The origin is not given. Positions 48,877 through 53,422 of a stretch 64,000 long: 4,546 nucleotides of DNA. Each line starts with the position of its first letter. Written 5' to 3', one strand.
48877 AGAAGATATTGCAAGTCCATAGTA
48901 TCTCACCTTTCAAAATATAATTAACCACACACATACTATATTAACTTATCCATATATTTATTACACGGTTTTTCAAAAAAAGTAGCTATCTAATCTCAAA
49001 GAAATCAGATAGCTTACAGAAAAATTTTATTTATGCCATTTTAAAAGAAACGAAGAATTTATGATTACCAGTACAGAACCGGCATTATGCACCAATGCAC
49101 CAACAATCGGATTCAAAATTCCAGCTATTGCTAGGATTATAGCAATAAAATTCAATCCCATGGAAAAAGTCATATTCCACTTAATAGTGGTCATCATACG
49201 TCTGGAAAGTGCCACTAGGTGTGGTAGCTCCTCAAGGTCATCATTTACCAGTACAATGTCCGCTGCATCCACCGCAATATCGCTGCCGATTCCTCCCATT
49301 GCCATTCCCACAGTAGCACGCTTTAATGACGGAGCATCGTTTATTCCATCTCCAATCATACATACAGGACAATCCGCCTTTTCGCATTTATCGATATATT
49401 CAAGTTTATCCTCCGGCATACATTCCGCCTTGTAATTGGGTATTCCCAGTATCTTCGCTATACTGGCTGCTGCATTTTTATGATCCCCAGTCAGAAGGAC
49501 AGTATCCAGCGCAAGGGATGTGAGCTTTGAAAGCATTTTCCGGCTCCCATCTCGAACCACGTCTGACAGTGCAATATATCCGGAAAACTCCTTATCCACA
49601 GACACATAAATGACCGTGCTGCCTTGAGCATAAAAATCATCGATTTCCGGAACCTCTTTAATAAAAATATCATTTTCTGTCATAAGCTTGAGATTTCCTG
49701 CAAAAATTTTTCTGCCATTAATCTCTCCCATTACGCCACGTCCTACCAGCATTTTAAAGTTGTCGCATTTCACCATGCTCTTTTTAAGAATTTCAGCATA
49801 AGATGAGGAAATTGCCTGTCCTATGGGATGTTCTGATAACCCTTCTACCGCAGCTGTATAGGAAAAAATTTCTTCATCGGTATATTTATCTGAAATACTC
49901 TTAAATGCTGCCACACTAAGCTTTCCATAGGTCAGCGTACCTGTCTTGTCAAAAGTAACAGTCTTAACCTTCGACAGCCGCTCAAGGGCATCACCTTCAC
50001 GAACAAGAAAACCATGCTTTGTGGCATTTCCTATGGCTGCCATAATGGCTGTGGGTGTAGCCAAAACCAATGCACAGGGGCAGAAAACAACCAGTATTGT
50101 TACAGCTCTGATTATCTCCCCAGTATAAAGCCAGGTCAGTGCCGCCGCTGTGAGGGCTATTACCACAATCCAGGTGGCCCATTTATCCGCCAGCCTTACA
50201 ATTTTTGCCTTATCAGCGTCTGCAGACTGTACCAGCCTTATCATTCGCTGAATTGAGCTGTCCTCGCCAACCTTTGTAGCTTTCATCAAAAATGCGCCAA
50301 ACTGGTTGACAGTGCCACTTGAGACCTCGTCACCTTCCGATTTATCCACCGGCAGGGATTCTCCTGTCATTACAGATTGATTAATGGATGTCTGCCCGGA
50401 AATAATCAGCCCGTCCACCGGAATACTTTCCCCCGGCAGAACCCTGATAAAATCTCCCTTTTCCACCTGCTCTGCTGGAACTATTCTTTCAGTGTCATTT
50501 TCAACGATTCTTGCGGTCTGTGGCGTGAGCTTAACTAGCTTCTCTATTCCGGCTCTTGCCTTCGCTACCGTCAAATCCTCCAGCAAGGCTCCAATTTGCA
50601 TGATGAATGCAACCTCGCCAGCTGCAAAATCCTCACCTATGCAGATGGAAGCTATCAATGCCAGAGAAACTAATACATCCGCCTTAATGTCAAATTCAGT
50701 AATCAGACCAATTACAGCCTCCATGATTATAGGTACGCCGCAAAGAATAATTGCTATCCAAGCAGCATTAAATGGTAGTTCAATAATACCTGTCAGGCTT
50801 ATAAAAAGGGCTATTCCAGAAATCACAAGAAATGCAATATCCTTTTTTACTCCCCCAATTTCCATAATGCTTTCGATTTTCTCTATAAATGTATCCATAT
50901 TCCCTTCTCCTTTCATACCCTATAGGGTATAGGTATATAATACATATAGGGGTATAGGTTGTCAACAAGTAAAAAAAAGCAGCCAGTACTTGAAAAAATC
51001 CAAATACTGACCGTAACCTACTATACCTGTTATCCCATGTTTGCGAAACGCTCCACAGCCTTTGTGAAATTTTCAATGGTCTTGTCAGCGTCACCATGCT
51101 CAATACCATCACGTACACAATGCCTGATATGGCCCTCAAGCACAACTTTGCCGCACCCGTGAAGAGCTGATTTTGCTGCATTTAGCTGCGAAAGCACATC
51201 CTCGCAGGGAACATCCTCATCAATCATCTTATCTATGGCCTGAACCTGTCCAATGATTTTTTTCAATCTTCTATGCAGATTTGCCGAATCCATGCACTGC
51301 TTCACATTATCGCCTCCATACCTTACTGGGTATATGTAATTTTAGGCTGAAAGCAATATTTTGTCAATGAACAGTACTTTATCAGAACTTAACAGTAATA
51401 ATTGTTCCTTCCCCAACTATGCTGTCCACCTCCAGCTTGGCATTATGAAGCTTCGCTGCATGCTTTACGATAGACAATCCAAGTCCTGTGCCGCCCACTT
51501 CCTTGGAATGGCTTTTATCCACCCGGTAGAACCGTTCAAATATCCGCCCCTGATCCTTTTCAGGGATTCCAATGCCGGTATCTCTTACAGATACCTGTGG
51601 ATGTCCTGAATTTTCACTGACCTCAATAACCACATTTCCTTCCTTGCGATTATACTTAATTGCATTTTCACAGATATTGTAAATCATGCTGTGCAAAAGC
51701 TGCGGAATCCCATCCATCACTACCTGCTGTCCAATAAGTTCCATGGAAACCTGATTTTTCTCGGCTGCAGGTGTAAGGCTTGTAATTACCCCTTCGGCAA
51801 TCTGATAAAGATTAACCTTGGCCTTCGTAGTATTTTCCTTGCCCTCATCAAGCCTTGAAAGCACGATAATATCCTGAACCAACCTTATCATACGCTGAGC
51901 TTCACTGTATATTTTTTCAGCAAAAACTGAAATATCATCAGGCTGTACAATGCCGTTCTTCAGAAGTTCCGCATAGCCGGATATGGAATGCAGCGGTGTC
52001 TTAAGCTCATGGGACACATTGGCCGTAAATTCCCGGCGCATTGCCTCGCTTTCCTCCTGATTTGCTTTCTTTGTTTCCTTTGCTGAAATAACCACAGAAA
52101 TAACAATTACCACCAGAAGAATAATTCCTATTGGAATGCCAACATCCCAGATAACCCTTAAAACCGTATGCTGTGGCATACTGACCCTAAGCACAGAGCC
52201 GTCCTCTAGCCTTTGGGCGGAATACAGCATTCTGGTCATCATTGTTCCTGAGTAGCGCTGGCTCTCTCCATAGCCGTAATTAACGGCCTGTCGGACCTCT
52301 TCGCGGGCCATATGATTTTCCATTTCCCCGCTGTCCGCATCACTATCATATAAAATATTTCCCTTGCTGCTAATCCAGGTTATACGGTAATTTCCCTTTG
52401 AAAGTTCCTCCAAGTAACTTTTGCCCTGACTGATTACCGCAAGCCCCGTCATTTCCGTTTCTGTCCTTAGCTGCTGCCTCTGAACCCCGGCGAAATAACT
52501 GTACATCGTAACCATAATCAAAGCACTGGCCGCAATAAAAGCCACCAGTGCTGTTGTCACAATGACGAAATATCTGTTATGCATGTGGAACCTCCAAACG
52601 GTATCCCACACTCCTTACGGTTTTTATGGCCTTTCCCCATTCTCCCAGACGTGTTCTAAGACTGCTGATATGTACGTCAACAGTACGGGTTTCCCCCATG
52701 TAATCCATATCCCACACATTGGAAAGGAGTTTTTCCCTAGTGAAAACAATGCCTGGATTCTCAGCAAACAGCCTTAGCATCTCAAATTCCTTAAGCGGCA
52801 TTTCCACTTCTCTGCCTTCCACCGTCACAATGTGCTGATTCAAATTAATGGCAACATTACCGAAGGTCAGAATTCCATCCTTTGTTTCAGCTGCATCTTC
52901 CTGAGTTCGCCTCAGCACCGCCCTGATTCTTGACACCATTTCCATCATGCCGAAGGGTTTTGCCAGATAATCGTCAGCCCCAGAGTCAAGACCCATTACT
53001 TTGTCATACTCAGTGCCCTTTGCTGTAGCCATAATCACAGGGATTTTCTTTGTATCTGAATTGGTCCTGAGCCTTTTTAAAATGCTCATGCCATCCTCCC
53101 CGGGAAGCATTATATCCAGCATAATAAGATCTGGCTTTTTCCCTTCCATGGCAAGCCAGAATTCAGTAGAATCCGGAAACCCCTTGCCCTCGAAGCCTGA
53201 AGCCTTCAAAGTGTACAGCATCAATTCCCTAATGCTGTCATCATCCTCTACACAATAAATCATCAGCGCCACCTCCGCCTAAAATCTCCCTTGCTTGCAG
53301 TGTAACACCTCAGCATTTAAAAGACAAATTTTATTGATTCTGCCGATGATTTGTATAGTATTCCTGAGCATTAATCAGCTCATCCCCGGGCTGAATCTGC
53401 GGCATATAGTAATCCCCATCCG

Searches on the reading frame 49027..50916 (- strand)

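Call 12: search_protein_families(library=ncbifam, proteins=[window:49027-50916:-], max_evalue=0.00001)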
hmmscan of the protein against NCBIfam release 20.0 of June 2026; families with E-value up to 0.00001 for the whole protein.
window:49027-50916:- (629 aa): 19 families
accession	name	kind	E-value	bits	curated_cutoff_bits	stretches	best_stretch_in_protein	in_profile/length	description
TIGR01525.1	ATPase-IB_hvy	subfamily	6.9e-175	583.1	346.25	1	80-623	2-559/560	heavy metal translocating P-type ATPase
TIGR01512.1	ATPase-IB2_Cd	subfamily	2.9e-141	471.5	313.5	2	80-374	2-284/494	cadmium family heavy metal-translocating P-type ATPase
TIGR01511.1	ATPase-IB1_Cu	subfamily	5.9e-134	447.9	397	1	81-624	26-541/542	copper-translocating P-type ATPase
NF008262.1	PRK11033.1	equivalog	1.9e-121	406.8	1005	1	42-626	140-729/731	zinc/cadmium/mercury/lead-transporting ATPase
NF007952.0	PRK10671.1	equivalog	6.7e-111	371.9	1316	1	105-611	299-810/838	copper-exporting P-type ATPase CopA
NF033775.1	P_type_ZntA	exception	2e-108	363.6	1240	1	35-626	138-730/732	Zn(II)/Cd(II)/Pb(II) translocating P-type ATPase ZntA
TIGR01494.1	ATPase_P-type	subfamily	2.2e-78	263.8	62.3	1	103-601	3-465/478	HAD-IC family P-type ATPase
TIGR01497.1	kdpB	equivalog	1.4e-52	178.7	527.9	1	118-603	91-598/675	potassium-transporting ATPase subunit KdpB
NF010609.0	PRK14010.1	equivalog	1.4e-43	149.1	1323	1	119-597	91-583/673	K(+)-transporting ATPase subunit B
TIGR01647.1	ATPase-IIIA_H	equivalog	1.3e-41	142.6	615.5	2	102-492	61-481/755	plasma-membrane proton-efflux P-type ATPase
TIGR01517.1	ATPase-IIB_Ca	equivalog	8.7e-38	130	507.05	3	497-599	609-710/882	calcium-translocating P-type ATPase, PMCA-type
TIGR01523.1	ATPase-IID_K-Na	equivalog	1.8e-30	105.3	645.05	1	497-599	673-775/997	potassium/sodium efflux P-type ATPase, fungal-type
TIGR01522.1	ATPase-IIA2_Ca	equivalog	2.3e-29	101.8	798.3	2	498-601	570-674/854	calcium-transporting P-type ATPase, PMR1-type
TIGR01106.1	ATPase-IIC_X-K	subfamily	1.5e-27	95.9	946.1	2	498-593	666-761/997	Na,H/K antiporter P-type ATPase subunit alpha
TIGR01657.1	P-ATPase-V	hypoth_equivalog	2.8e-25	88.1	618.25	3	499-540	786-827/1055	ATP13A2 family polyamine export P-type ATPase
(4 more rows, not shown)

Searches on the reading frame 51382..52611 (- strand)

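Call 12: search_protein_families(library=ncbifam, proteins=[window:51382-52611:-], max_evalue=0.00001)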
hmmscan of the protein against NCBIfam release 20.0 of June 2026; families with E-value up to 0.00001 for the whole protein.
window:51382-52611:- (409 aa): 77 families (the best 25 are shown)
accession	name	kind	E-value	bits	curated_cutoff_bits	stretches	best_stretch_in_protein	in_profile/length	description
NF046044.1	PnpS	equivalog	6.1e-72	242.8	400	1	187-409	165-389/390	two-component system histidine kinase PnpS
TIGR02966.1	phoR_proteo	equivalog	8.5e-68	228.8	334.2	1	186-409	108-333/333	phosphate regulon sensor histidine kinase PhoR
NF053855.1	HisKinPhoRBctds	equivalog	3e-65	220.7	500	2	184-402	353-574/583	two-component system sensor histidine kinase PhoR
NF033092.0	HK_WalK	equivalog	1.9e-63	215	725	1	183-407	363-590/594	cell wall metabolism sensor histidine kinase WalK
NF041735.1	hist_kin_RppB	equivalog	8.1e-52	176.5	400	1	64-408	92-436/438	two-component system sensor histidine kinase RppB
NF047874.1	MASE3_PAS_HK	subfamily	1.1e-45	156.6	560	1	178-409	382-623/655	MASE3 domain-containing sensor histidine kinase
NF008312.0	PRK11100.1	equivalog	4.1e-44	151.2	356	1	194-407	258-470/477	two-component system sensor histidine kinase CreC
NF040691.1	MtrAB_MtrB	equivalog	5.3e-42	144.5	450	1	186-405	265-486/507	MtrAB system histidine kinase MtrB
TIGR01386.1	cztS_silS_copS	subfamily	5.3e-42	144.3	292.55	1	193-405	242-452/457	heavy metal sensor histidine kinase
NF008235.0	PRK11006.1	equivalog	5.3e-42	144.2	390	1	185-405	197-417/431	phosphate regulon sensor histidine kinase PhoR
NF033093.1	HK_VicK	exception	1.9e-39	135.6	680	1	181-407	198-431/448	cell wall metabolism sensor histidine kinase VicK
NF041947.1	LuxQ_Vibrio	equivalog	7.6e-36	123.3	1200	1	176-408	454-693/843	quorum-sensing autoinducer 2 sensor kinase/phosphatase LuxQ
NF012163.2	BaeS_SmeS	equivalog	2e-35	122.6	500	1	186-398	234-445/457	sensor histidine kinase efflux regulator BaeS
NF033091.0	HK_VanS_ACDEFG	equivalog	2.1e-35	122.3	400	1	178-397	60-281/293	vancomycin resistance histidine kinase VanS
NF007837.0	PRK10549.1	equivalog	5.8e-35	120.9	603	1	185-408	233-455/466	envelope stress sensor histidine kinase BaeS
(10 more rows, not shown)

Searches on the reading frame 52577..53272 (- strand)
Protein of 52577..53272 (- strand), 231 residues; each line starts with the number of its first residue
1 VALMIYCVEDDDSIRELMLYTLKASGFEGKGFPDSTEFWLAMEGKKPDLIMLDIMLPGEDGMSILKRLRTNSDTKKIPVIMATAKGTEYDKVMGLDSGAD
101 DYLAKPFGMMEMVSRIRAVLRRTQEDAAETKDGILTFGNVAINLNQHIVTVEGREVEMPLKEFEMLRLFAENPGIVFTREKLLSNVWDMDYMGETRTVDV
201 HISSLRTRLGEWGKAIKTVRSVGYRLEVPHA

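Call 13: search_protein_families(library=ncbifam, proteins=[window:52577-53272:-], max_evalue=0.00001)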
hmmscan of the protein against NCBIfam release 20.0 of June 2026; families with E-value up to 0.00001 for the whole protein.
window:52577-53272:- (231 aa): 77 families (the best 25 are shown)
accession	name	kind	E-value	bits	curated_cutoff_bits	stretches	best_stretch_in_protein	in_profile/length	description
TIGR02154.1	PhoB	equivalog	4e-67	225.8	296.2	1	2-226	2-225/226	phosphate regulon transcriptional regulator PhoB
NF053854.1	RespRegPhoBBctds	equivalog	1.2e-59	201.4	270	1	5-226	1-224/225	two-component system response regulator PhoB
NF041733.1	resp_reg_CseB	equivalog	2.3e-57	194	350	1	5-227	3-227/228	two-component system response regulator CseB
NF040689.1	MtrAB_MtrA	equivalog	3.6e-57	193.2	300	1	5-225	1-217/219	MtrAB system response regulator MtrA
NF040534.1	resp_reg_YycF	equivalog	2.2e-52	177.6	340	1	5-227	3-228/231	response regulator YycF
NF007546.0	PRK10161.1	equivalog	1.5e-49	168.6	471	1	1-226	1-225/229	phosphate response regulator transcription factor PhoB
NF045944.1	ResRegRpaBCyano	equivalog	2.6e-49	167.6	330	1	8-226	3-227/229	response regulator transcription factor RpaB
NF007005.1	PRK09468.1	equivalog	8.5e-48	162.8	331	1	5-225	6-230/237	osmolarity response regulator transcription factor OmpR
NF033117.2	vanR_ACDEGLN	exception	1.3e-47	162.2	350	1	6-227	2-226/226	VanR-ABDEGLN family response regulator transcription factor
NF008296.0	PRK11083.1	equivalog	2.2e-47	161.4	273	1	4-227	5-226/228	two-component system response regulator CreB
NF007982.1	PRK10710.1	equivalog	5.4e-47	160.3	380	1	4-228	9-229/235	envelope stress response regulator BaeR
TIGR01387.1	cztR_silR_copR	subfamily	1.8e-45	155.2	279.2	1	5-226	1-218/218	heavy metal response regulator transcription factor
NF033120.0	vanR_FM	exception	3.2e-45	154.5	460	1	3-226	4-229/231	vancomycin resistance response regulator transcription factor, VanR-F/VanR-M family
NF007928.2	PRK10643.1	equivalog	4.2e-44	150.8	330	1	5-226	3-216/216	two-component system response regulator PmrA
NF045914.1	RespRegNblR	equivalog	5.9e-42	143.8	300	1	5-226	9-225/228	response regulator transcription factor NblR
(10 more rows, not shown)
